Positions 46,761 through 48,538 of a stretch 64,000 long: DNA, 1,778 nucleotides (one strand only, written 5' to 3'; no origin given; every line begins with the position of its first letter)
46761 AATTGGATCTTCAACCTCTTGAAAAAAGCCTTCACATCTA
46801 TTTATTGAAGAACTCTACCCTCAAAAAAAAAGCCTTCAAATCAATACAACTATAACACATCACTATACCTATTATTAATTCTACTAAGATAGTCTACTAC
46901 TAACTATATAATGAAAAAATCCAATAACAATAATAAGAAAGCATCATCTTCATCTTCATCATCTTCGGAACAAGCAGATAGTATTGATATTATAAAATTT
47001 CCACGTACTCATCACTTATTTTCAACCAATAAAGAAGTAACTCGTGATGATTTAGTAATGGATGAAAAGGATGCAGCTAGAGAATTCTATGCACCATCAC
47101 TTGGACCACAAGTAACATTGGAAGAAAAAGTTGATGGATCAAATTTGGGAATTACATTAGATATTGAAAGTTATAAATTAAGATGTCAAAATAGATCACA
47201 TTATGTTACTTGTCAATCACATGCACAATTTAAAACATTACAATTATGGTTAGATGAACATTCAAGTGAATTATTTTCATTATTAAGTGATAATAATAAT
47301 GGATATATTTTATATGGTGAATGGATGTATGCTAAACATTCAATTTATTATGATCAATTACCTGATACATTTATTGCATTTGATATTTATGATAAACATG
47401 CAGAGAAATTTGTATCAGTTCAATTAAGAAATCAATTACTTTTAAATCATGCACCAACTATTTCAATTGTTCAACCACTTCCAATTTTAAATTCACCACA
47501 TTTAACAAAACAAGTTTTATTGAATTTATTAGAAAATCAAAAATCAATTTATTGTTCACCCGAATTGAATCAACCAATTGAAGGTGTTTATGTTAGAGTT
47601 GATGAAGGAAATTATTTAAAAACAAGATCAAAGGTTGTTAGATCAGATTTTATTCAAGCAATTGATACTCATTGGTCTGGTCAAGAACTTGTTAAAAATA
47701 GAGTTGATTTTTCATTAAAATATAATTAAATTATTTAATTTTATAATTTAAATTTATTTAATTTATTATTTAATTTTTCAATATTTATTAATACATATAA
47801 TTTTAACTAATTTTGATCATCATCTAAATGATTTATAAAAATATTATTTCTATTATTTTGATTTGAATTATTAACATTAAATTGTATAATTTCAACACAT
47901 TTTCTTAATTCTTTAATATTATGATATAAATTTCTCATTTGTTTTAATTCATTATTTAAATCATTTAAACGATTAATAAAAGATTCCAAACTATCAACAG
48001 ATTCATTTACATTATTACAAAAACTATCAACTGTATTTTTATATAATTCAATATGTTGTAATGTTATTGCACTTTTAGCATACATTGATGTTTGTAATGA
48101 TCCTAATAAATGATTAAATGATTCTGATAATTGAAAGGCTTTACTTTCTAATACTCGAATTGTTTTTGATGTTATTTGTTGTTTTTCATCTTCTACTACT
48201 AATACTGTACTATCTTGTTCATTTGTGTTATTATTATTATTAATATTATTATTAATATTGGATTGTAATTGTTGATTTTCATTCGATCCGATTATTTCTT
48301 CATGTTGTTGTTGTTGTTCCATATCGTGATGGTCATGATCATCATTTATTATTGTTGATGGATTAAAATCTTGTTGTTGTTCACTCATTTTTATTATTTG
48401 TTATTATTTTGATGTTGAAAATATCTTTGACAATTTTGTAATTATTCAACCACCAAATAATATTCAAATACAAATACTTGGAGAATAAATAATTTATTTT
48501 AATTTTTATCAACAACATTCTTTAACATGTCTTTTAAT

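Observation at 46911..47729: Stand-alone RNA-ligase-like nucleotidyltransferase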

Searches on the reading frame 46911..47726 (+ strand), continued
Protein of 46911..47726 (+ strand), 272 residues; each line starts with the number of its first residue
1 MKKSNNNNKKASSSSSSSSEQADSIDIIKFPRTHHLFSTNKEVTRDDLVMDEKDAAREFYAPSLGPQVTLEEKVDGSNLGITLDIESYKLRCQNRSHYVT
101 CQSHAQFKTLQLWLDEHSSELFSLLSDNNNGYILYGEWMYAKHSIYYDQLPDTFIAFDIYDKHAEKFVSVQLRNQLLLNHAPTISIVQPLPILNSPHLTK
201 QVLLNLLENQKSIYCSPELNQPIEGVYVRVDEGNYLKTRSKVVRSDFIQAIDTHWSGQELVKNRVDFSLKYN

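Call 56: find_encoding_contigs(protein=P0041, flank=3000, max_places=2)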
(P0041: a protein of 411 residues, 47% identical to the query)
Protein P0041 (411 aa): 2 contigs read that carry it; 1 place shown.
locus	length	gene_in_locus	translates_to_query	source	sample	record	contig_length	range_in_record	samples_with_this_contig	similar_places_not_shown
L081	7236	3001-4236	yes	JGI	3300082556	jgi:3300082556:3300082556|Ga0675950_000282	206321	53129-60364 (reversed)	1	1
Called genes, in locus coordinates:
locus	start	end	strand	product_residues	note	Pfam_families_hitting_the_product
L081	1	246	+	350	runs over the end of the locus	-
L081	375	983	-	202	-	PF04087:DUF389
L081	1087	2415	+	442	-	PF22547:2H-SAK, PF22784:PTP-SAK, PF00102:Y_phosphatase (weak), PF00782:DSPc (weak), PF14566:PTPlike_phytase (weak), PF22785:Tc-R-P, PF22741:PTP-NADK (weak)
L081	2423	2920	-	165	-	-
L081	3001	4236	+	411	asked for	PF13671:AAA_33, PF09414:RNA_ligase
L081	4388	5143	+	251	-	PF00153:Mito_carr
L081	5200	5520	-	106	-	-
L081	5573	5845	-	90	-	-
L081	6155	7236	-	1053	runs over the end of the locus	-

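Call 57: find_encoding_contigs(protein=P0006, flank=5000, max_places=2)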
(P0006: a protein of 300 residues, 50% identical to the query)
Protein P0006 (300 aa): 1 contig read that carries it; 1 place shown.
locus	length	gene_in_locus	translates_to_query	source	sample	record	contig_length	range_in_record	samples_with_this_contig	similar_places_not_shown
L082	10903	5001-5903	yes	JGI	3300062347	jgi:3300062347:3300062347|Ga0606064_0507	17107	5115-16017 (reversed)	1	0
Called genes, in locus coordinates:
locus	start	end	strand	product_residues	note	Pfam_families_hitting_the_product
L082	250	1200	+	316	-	-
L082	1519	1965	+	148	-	-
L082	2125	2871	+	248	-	-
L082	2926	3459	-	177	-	PF00494:SQS_PSY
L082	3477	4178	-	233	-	PF00494:SQS_PSY (weak)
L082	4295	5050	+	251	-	-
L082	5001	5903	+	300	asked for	PF09414:RNA_ligase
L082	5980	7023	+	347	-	PF03643:Vps26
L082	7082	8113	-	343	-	PF03590:AsnA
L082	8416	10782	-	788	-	-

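Call 61: list_cluster_members(proteins=[P0137, P0144, P0148, P0139, P0128, P0122, P0019, P0151, P0121, P0132])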
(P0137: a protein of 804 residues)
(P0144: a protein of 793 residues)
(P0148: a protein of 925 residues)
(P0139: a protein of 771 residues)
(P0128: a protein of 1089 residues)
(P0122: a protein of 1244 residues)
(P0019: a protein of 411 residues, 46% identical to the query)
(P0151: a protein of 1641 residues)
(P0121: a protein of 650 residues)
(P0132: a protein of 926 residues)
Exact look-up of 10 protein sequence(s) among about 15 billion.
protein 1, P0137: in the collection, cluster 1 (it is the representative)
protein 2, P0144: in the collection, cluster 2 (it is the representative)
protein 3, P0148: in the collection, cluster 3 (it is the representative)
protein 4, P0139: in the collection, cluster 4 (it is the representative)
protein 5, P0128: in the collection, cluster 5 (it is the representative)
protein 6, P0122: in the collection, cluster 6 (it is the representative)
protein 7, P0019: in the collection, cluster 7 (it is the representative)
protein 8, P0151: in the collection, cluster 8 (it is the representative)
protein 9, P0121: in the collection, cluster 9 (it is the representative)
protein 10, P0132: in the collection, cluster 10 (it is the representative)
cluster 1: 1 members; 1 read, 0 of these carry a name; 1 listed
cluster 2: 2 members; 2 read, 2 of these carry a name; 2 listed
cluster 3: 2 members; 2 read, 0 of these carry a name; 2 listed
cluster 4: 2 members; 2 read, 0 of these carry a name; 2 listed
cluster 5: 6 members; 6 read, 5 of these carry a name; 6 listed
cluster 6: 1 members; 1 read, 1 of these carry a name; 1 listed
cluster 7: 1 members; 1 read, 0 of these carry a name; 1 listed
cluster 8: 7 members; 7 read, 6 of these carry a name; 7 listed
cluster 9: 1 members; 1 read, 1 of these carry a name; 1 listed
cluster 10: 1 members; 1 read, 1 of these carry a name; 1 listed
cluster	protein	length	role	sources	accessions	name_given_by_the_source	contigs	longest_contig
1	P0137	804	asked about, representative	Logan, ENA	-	-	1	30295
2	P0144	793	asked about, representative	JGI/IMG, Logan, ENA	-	atypical dual specificity phosphatase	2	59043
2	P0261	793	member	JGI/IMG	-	atypical dual specificity phosphatase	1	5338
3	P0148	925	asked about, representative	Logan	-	-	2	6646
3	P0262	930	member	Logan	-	-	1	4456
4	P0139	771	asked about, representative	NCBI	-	-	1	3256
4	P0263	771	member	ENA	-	-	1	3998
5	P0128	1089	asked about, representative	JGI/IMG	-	-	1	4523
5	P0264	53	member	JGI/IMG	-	triosephosphate isomerase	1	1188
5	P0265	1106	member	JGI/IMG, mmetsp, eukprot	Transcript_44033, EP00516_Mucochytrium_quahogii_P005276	Transcript_44033/g.70508 ORF Transcript_44033/g.70508 Transcript_44033/m.70508 ... | CAMPEP_0203757614 /NCGR_PEP_ID=MMETSP0098-20131031/10596_1 /ASSEMBLY_ACC=CAM_ASM_000208 ...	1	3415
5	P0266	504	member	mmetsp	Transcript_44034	Transcript_44034/g.70516 ORF Transcript_44034/g.70516 Transcript_44034/m.70516 ...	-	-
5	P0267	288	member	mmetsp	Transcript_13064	Transcript_13064/g.21159 ORF Transcript_13064/g.21159 Transcript_13064/m.21159 ...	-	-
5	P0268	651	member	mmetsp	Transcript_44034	Transcript_44034/g.70515 ORF Transcript_44034/g.70515 Transcript_44034/m.70515 ...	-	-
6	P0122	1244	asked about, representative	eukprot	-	c10099_g1_i1.p1 GENE.c10099_g1_i1~~c10099_g1_i1.p1 ORF type:complete len:1245 ...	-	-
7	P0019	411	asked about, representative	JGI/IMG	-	-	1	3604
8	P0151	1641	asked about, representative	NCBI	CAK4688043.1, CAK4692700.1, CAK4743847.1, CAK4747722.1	unnamed protein product [Aphanomyces euteiches]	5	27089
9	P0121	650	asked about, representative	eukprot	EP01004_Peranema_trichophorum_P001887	NODE_1245_length_2050_cov_12.893098_g1053_i0.p1 ...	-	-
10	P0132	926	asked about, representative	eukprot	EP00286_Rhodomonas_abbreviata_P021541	CAMPEP_0181295212 /NCGR_PEP_ID=MMETSP1101-20121128/4022_1 /TAXON_ID=46948 ...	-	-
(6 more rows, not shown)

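Call 62: find_homologous_proteins(query=L081:1087-2412:+, max_evalue=0.001)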
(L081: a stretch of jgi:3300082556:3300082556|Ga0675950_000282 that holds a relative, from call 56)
Query L081:1087-2412:+ (442 aa): 34 proteins with E <= 0.001 among 3097 candidates.
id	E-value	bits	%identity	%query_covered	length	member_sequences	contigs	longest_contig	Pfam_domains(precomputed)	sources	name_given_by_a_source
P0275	2.0e-298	1007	100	100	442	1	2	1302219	PF22784.2,PF14566.12,PF22741.2,PF22785.2,PF22547.3,PF00102.33,PF00782.26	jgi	jgi:atypical dual specificity phosphatase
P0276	2.6e-198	677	65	100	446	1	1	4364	PF22784.2,PF22785.2,PF22547.3,PF00102.33,PF00782.26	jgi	jgi:atypical dual specificity phosphatase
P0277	2.5e-185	634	64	99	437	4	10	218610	PF22784.2,PF22741.2,PF22785.2,PF22547.3,PF00102.33,PF00782.26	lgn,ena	-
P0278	1.0e-160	553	55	98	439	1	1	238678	PF22784.2,PF22785.2,PF22547.3,PF00102.33,PF00782.26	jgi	jgi:atypical dual specificity phosphatase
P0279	1.1e-140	487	51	98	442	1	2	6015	PF22784.2,PF14566.12,PF22741.2,PF22785.2,PF22547.3,PF00102.33,PF00782.26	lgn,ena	-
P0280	2.8e-94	334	42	89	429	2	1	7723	PF22784.2,PF05706.18,PF22785.2,PF22547.3,PF00102.33,PF00782.26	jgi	jgi:atypical dual specificity phosphatase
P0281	3.2e-85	304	37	98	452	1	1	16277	PF22784.2,PF22785.2,PF22547.3,PF00102.33,PF00782.26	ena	-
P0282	3.1e-82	295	37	98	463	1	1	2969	PF22784.2,PF22785.2,PF22547.3,PF00102.33,PF00782.26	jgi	jgi:atypical dual specificity phosphatase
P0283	2.4e-81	292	37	98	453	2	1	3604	PF22784.2,PF22785.2,PF22547.3,PF00102.33,PF00782.26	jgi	-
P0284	3.6e-79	285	36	98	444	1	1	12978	PF22784.2,PF22785.2,PF22547.3,PF00102.33,PF00782.26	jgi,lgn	-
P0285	8.2e-62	227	37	74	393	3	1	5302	PF22784.2,PF05706.18,PF22785.2,PF00102.33,PF00782.26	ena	-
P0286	4.4e-59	218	37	76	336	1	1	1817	PF22784.2,PF22785.2,PF00102.33,PF00782.26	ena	-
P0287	1.3e-42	164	27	89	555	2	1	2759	PF22784.2,PF05706.18,PF22741.2,PF22785.2,PF22547.3,PF00782.26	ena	-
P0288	1.7e-42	164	30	89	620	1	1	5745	PF22784.2,PF22741.2,PF22785.2,PF13671.13,PF22547.3,PF00102.33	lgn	-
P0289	3.1e-42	163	28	92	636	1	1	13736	PF22784.2,PF05706.18,PF22741.2,PF22785.2,PF13671.13,PF22547.3,PF00782.26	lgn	-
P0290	4.0e-42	162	29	93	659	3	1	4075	PF22784.2,PF09414.16,PF22785.2,PF22547.3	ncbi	-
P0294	9.3e-36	141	28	98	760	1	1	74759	PF22784.2,PF22741.2,PF09414.16,PF22785.2,PF22547.3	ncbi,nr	ncbi:hypothetical protein C0991_009609 [Blastosporella zonata]|nr:hypothetical protein C0991_009609 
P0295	1.4e-35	141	30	97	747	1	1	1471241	PF22784.2,PF22741.2,PF09414.16,PF22785.2,PF13671.13,PF22547.3,PF00102.33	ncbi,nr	ncbi:ATP dependent DNA ligase [Armillaria fumosa]|nr:ATP dependent DNA ligase [Armillaria fumosa]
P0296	1.3e-34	138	32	66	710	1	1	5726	PF22784.2,PF09414.16,PF22785.2,PF13671.13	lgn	-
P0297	2.8e-33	133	28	91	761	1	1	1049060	PF22784.2,PF09414.16,PF22785.2,PF22547.3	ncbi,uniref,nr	ncbi:hypothetical protein C7212DRAFT_365452 [Tuber magnatum]|uniref:Tyrosine specific protein phosph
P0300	7.4e-33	132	27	89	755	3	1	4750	PF22784.2,PF22741.2,PF09414.16,PF22785.2,PF13671.13,PF22547.3,PF00102.33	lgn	-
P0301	1.8e-30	124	39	42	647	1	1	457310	PF13350.12,PF22784.2,PF22741.2,PF09414.16,PF22785.2,PF13671.13,PF00102.33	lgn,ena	-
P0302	1.6e-29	121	35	39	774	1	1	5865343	PF13350.12,PF22784.2,PF22741.2,PF09414.16,PF22785.2,PF13671.13,PF22547.3,PF00102.33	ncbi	ncbi:uncharacterized protein PHACADRAFT_51353, partial [Phanerochaete carnosa HHB-10118-sp]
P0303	2.4e-29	120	33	50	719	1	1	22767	PF22784.2,PF22741.2,PF09414.16,PF22785.2,PF13671.13,PF00102.33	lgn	-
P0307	7.0e-23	99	38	38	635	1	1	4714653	PF22784.2,PF22741.2,PF09414.16,PF22785.2,PF00102.33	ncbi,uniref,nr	ncbi:hypothetical protein BD626DRAFT_625633 [Schizophyllum amplum]|uniref:Tyrosine specific protein 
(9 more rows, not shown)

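Call 70: fold_search(model_id=the predicted structure, library=pdb)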
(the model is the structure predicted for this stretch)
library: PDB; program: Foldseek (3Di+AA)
matches with E <= 10: 280; with E <= 0.001: 39
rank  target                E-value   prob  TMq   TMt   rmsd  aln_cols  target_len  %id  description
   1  1xdn                  4.4e-07  1.00  0.55  0.56   5.5       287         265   16  High resolution crystal structure of an editosome enzyme from trypanosoma brucei: RNA editing ligase 1 (released 2004-12-07)
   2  6vt4                  1.7e-06  1.00  0.47  0.39   4.3       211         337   16  Naegleria gruberi RNA ligase R149A mutant apo (released 2020-04-08)
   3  6vte                  2.0e-06  1.00  0.49  0.40   4.0       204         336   17  Naegleria gruberi RNA Ligase K170M mutant with AMP and Mn (released 2020-04-08)
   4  5cot                  2.5e-06  1.00  0.48  0.39   4.2       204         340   17  Structure and mechanism of a eukaryal nick-sealing RNA ligase (released 2015-10-28)
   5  6vt1_A                2.5e-06  1.00  0.47  0.38   4.2       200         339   18  Naegleria gruberi RNA ligase D172A mutant apo (released 2020-04-08)
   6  2vug_A                2.7e-06  1.00  0.49  0.37   4.4       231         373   17  The structure of an archaeal homodimeric RNA ligase (released 2008-06-03)
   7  6vt8                  2.7e-06  1.00  0.48  0.40   4.1       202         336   17  Naegleria gruberi RNA ligase E312A mutant with AMP and Mn (released 2020-04-08)
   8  5cou                  3.2e-06  1.00  0.47  0.39   4.3       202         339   18  Structure and mechanism of a eukaryal nick-sealing RNA ligase K170M+ATP (released 2015-10-28)
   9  6vt0                  3.2e-06  1.00  0.48  0.40   4.3       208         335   17  Naegleria gruberi RNA ligase K170A mutant apo (released 2020-04-08)
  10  2hvr_A                3.7e-06  1.00  0.52  0.45   5.8       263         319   12  Structure of T4 RNA Ligase 2 with Nicked 5'-Adenylated nucleic acid duplex containing a 3'-deoxyribonucleotide at the  (released 2006-10-17)
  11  6vt9                  4.1e-06  1.00  0.46  0.38   4.6       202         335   16  Naegleria gruberi RNA ligase E227A mutant with ATP and Mn (released 2020-04-08)
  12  6vt5                  4.1e-06  1.00  0.47  0.39   4.8       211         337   18  Naegleria gruberi RNA ligase R4a K121A mutant apo (released 2020-04-08)
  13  6vtd                  4.4e-06  1.00  0.48  0.40   4.2       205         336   18  Naegleria gruberi RNA ligase R149A mutant with ATP and Mn (released 2020-04-08)
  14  6n67                  4.6e-06  1.00  0.52  0.38   4.9       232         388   16  Crystal structure of the ligase domain of fungal tRNA ligase Trl1 (released 2019-07-03)
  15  8ucg_A                8.0e-06  1.00  0.46  0.34   5.4       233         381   18  Thermophilic RNA Ligase from Palaeococcus pacificus K92A (released 2024-02-21)
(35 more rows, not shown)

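Call 72: search_protein_families(library=pfam, proteins=[L036:95-1252:+, L036:1266-2264:+, L036:2264-4072:+, L053:455-3985:+, L052:1195-2631:+, L052:2631-4010:+, L028:132-2870:+, L062:9526-11535:+], max_evalue=0.00001)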
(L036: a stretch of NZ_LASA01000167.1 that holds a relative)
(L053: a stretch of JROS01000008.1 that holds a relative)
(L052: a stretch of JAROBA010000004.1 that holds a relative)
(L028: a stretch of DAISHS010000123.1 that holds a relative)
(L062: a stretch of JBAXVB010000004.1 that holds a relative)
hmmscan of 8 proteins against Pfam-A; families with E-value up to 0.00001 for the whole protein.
L036:95-1252:+ (386 aa): 3 families
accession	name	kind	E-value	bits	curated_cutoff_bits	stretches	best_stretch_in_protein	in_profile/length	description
PF02384.22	N6_Mtase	-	4.6e-88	296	20.4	1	35-351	2-310/311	N-6 DNA Methylase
PF01170.24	UPF0020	-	2e-08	34.6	22.3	1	67-172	18-133/197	RMKL-like, methyltransferase domain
PF07669.17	Eco57I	-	1.3e-06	29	25.3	1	148-253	69-171/171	Eco57I restriction-modification methylase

L036:1266-2264:+ (333 aa): 2 families
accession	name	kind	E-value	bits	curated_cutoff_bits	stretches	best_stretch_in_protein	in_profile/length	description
PF13310.11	Virulence_RhuM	-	8e-24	84.7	33.7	1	64-135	1-72/252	Virulence protein RhuM family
PF02661.23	Fic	-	4.4e-12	47.1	24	1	204-282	7-93/93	Fic/DOC family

L036:2264-4072:+ (603 aa): 1 family
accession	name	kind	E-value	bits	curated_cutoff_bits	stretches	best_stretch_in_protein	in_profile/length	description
PF01420.25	Methylase_S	-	1.1e-29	104.3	22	2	407-585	1-164/168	Type I restriction modification DNA specificity domain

L053:455-3985:+ (1177 aa): 6 families
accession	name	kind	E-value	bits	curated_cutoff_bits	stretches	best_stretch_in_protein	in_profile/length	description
PF18766.7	SWI2_SNF2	-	2.3e-54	184.8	26.7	1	317-548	1-218/221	SWI2/SNF2 ATPase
PF01863.23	YgjP-like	-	4e-46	158.1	26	1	948-1157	1-205/207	YgjP-like, metallopeptidase domain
PF04313.20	HSDR_N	-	7.3e-35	121.1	25.1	1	63-253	2-190/198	Type I restriction enzyme R protein N terminus (HSDR_N)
PF22679.2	T1R_D3-like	-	5e-21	76.2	27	1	665-724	97-156/158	Type I restriction enzyme subunit R domain 3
PF04851.21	ResIII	-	2.5e-18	66.9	22.5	1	313-476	3-163/164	Type III restriction enzyme, res subunit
PF00270.35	DEAD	-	1.5e-07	31.8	26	1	346-475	22-160/167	DEAD/DEAH box helicase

L052:1195-2631:+ (479 aa): 2 families
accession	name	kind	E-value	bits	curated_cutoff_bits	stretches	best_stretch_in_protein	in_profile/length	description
PF02384.22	N6_Mtase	-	3.6e-61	207.6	20.4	1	144-448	2-310/311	N-6 DNA Methylase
PF07669.17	Eco57I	-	2.8e-07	31.2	25.3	1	262-357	64-168/171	Eco57I restriction-modification methylase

L052:2631-4010:+ (460 aa): 1 family
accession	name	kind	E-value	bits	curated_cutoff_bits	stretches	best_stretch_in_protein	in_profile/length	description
PF01420.25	Methylase_S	-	2.2e-24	87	22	2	268-417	23-162/168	Type I restriction modification DNA specificity domain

L028:132-2870:+ (913 aa): 1 family
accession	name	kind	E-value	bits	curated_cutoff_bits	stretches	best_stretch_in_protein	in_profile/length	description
PF01555.25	N6_N4_Mtase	-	1.8e-15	58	26.7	1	116-181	145-205/221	DNA methylase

L062:9526-11535:+ (670 aa): 1 family
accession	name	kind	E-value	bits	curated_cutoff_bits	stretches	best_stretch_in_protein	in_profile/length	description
PF08665.17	PglZ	-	1.3e-24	87.6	25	1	407-580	2-176/179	PglZ domain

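Call 74: find_related_loci(query=A1, collection=viral_contigs, flank=4000)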
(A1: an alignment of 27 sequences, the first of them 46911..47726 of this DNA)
Query A1 (272 aa) in viral_contigs; peptide patterns used: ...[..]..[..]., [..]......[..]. (x = any residue, [..] = any of these).
142 stretches matched a pattern; 97 encode a relative of the query (tblastn E <= 1e-3); the best 80 are kept; 80 distinct loci.
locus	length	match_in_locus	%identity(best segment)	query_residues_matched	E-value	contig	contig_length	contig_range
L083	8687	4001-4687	46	27-267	8e-61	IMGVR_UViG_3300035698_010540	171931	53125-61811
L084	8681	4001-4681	41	27-272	9e-51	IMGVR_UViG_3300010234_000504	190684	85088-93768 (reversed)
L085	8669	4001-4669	39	27-265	3e-49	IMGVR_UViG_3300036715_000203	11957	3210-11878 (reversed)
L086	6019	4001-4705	39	22-267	6e-48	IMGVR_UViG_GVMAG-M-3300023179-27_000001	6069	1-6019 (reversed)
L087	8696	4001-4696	40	25-267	1e-47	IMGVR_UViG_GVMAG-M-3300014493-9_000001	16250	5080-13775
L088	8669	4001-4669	42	23-265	5e-46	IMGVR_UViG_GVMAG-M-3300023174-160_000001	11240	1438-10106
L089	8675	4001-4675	41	20-263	6e-44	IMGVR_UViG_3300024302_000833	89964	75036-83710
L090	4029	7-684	37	26-267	4e-41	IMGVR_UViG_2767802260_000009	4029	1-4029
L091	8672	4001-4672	37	26-267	6e-40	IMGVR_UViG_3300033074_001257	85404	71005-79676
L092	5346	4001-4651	39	27-263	1e-39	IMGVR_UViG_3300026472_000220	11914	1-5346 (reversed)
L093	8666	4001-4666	35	26-265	3e-39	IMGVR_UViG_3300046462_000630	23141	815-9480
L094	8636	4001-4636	36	29-255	5e-37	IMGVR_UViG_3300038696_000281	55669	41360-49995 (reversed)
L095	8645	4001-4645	37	29-265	8e-36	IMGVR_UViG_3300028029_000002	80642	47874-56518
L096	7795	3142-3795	34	26-265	3e-35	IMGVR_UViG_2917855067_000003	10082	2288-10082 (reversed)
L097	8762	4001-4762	32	21-263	6e-33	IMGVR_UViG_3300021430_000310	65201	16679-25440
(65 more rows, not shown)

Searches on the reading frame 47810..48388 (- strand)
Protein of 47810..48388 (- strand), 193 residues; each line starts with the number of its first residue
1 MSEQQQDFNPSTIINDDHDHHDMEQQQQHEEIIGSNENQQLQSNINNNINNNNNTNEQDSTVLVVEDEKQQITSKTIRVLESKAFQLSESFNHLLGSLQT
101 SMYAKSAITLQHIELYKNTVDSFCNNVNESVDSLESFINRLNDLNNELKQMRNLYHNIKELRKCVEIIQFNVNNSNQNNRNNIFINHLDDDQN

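Call 49: search_protein_families(library=pfam, proteins=[window:47810-48388:-], max_evalue=0.001)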
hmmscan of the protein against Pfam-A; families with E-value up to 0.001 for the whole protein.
window:47810-48388:- (193 aa): 1 family
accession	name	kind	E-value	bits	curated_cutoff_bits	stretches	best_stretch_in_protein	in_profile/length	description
PF10157.14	BORCS6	-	1.3e-23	83.5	35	1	71-168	3-100/101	BLOC-1-related complex sub-unit 6 C-terminal helix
